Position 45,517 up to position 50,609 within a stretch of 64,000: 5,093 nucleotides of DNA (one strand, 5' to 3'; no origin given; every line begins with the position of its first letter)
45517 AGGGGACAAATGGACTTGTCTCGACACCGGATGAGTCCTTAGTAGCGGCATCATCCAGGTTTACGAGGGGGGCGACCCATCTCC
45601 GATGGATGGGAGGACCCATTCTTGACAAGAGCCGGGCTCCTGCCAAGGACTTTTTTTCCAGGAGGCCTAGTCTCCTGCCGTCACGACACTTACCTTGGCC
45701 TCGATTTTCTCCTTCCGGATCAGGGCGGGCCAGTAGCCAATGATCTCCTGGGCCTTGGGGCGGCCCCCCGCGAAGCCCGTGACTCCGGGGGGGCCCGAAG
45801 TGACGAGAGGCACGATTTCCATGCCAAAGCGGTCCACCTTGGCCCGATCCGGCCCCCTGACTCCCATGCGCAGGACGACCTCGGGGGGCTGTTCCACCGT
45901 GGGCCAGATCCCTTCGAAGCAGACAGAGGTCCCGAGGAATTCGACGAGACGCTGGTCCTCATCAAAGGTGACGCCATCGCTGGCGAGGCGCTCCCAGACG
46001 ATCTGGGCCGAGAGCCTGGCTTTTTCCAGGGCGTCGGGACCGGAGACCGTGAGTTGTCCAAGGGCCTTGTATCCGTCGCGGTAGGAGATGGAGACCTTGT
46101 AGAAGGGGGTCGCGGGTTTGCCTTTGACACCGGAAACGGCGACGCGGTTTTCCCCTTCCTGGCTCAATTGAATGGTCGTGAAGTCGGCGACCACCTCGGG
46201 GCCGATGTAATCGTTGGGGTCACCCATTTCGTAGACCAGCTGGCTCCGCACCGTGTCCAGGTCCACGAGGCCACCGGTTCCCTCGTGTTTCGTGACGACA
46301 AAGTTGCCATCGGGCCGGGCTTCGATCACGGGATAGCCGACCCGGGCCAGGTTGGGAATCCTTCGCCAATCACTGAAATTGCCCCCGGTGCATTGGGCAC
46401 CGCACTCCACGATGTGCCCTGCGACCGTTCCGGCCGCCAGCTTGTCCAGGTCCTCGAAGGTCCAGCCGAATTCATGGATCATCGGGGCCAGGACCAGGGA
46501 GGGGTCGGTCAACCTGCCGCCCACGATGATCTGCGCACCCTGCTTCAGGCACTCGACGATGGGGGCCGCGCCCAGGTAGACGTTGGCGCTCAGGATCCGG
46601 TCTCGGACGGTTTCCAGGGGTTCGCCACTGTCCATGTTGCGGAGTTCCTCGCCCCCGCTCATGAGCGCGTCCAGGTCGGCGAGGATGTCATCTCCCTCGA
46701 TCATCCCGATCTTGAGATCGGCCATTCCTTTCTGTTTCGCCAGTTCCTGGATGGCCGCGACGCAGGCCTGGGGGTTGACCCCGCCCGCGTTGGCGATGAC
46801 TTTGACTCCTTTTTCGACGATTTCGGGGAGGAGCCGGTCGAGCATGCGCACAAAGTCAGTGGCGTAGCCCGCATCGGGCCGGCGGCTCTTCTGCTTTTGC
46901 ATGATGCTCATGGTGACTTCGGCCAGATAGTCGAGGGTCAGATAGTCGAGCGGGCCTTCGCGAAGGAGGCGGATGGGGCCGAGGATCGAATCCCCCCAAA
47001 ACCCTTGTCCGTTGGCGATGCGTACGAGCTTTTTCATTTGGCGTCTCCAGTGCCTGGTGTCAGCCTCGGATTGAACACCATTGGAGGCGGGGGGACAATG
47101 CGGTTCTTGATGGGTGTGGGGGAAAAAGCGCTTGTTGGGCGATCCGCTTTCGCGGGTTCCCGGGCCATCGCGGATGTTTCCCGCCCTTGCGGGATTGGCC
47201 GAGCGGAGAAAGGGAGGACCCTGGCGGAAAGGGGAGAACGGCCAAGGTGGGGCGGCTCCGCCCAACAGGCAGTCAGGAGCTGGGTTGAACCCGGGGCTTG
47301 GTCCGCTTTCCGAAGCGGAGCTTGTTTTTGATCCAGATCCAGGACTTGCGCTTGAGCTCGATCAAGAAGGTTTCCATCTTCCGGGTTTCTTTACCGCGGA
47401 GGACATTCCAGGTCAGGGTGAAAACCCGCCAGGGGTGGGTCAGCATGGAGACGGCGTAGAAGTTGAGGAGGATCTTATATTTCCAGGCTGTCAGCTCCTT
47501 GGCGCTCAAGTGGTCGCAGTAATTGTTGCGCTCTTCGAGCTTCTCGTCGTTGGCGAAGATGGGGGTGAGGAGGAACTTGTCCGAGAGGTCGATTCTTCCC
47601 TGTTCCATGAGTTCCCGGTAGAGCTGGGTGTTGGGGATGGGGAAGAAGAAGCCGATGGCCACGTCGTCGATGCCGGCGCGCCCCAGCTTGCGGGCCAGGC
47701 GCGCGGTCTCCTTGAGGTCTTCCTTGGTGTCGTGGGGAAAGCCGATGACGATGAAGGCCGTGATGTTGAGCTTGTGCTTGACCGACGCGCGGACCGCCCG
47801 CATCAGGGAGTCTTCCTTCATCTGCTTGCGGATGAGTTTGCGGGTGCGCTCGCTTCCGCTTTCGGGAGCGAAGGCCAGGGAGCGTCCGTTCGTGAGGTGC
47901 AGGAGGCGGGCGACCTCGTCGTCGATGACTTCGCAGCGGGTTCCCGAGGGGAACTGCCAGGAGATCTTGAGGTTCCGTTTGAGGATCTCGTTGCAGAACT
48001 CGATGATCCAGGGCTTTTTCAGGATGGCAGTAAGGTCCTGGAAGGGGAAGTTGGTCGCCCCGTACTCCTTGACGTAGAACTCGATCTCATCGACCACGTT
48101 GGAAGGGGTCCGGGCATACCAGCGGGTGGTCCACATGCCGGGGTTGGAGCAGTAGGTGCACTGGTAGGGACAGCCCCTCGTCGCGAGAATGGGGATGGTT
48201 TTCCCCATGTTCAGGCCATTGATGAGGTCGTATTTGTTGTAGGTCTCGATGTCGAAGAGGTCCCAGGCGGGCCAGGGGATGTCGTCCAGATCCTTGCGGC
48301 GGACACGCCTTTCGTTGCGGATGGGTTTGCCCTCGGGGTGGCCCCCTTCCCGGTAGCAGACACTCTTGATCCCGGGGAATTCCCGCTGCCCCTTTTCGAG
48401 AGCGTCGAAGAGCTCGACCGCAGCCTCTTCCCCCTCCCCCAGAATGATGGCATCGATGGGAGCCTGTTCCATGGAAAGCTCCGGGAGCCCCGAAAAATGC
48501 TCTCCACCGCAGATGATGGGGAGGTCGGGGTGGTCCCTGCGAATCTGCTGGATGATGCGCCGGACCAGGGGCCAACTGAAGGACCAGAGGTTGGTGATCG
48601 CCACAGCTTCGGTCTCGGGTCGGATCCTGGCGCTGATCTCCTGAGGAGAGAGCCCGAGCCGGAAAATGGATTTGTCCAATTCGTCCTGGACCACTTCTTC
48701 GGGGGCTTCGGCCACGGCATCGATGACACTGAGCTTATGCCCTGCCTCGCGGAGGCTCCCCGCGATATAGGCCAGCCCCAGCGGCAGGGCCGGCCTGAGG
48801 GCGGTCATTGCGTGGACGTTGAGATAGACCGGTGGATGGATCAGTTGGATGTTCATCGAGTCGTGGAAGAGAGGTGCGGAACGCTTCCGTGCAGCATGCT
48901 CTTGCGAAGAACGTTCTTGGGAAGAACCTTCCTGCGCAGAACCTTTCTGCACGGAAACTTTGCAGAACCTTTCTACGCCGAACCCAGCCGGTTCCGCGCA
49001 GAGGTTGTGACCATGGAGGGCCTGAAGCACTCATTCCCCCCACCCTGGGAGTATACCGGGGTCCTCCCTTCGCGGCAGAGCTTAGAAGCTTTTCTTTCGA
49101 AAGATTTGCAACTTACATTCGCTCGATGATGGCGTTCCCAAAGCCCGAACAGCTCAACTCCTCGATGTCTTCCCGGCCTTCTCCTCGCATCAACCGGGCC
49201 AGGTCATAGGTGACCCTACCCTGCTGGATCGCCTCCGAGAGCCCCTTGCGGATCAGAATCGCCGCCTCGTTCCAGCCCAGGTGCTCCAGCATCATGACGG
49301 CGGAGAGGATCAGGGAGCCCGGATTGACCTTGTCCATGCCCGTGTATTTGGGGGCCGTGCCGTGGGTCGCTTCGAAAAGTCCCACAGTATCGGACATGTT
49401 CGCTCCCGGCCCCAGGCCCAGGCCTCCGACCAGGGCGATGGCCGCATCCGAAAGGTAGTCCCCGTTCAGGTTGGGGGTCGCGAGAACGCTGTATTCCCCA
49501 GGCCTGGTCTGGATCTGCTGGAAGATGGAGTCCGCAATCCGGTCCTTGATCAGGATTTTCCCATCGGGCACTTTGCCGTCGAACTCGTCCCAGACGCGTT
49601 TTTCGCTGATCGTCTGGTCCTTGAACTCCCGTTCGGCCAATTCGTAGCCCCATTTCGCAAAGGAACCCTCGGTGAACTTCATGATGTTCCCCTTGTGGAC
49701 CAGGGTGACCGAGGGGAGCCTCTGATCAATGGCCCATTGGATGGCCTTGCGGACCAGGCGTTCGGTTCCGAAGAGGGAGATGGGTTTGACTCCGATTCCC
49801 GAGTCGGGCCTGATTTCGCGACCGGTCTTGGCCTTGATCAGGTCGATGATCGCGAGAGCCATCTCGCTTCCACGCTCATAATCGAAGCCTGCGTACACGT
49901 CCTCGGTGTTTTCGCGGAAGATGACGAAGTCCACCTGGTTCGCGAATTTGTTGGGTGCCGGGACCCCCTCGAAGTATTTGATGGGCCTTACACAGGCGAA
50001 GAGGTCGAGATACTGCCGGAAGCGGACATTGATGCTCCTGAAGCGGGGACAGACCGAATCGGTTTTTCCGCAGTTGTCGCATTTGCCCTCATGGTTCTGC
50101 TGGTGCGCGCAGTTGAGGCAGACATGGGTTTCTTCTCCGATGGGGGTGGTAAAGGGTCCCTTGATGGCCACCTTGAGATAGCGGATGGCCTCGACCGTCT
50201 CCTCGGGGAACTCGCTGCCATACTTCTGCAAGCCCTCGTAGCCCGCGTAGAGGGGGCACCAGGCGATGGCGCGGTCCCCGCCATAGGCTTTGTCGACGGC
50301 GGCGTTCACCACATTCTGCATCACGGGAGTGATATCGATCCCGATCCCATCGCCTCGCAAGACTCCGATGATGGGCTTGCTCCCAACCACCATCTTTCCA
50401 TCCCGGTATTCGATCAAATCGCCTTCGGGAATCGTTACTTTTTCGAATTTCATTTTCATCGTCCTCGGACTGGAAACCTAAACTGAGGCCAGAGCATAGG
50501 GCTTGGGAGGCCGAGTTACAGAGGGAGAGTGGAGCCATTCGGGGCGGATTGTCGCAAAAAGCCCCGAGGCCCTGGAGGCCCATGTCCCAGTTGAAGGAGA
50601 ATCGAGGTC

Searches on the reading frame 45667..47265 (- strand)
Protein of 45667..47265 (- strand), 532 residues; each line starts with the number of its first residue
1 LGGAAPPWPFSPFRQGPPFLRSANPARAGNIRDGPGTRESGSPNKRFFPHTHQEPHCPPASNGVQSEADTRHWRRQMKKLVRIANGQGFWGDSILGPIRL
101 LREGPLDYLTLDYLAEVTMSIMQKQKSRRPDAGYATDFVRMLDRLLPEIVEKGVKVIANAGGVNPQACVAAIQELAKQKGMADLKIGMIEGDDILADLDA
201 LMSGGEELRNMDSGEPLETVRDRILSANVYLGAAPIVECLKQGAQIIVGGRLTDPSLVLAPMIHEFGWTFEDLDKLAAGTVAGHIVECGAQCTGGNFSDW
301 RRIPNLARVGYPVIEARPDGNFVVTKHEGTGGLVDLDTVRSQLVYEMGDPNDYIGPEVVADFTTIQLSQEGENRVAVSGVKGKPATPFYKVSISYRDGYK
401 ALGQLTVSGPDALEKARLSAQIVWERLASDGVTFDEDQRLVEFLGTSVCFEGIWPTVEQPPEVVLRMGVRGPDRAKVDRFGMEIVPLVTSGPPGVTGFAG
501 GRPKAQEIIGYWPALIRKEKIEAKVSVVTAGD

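Call 10: search_protein_families(library=pfam, proteins=[window:45667-47265:-], max_evalue=0.001)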
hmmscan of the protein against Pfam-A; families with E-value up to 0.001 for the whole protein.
window:45667-47265:- (532 aa): 1 family
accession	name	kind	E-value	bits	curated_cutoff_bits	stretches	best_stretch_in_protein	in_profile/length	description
PF07287.17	AtuA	-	1.3e-155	518.9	22.8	1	81-526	1-436/437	Acyclic terpene utilisation family protein AtuA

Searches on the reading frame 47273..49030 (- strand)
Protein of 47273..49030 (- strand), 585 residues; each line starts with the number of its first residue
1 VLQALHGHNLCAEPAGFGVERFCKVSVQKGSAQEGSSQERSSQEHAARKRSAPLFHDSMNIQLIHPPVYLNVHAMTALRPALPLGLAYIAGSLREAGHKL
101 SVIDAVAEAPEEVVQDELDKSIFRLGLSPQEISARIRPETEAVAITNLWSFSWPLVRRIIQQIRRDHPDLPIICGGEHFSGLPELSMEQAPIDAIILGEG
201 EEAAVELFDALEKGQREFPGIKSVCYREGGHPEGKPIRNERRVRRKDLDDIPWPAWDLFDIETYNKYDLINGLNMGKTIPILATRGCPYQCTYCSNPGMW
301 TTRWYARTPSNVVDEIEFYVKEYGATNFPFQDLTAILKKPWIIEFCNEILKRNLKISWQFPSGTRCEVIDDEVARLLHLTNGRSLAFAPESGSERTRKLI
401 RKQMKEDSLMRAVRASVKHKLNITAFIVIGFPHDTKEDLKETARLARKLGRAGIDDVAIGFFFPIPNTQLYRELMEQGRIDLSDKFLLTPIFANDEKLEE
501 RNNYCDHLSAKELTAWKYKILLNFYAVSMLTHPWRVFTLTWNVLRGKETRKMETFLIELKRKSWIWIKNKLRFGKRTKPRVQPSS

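Call 10: search_protein_families(library=pfam, proteins=[window:47273-49030:-], max_evalue=0.001)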
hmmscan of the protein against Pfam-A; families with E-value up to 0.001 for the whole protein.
window:47273-49030:- (585 aa): 3 families
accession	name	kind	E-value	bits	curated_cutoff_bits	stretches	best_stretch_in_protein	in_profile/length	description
PF04055.27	Radical_SAM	-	4.9e-17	63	29.5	1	283-446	3-166/166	Radical SAM superfamily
PF02310.24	B12-binding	-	6.6e-17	61.9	32.1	1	82-207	13-120/121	B12 binding domain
PF13353.11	Fer4_12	-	0.00081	20.1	22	0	283-378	11-107/137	4Fe-4S single cluster domain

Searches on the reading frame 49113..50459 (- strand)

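Call 10: search_protein_families(library=pfam, proteins=[window:49113-50459:-], max_evalue=0.001)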
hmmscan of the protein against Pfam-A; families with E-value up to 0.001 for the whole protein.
window:49113-50459:- (448 aa): 1 family
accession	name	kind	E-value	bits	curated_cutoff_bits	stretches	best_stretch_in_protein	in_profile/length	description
PF00180.25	Iso_dh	-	9.1e-75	252.5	27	2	141-444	82-348/348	Isocitrate/isopropylmalate dehydrogenase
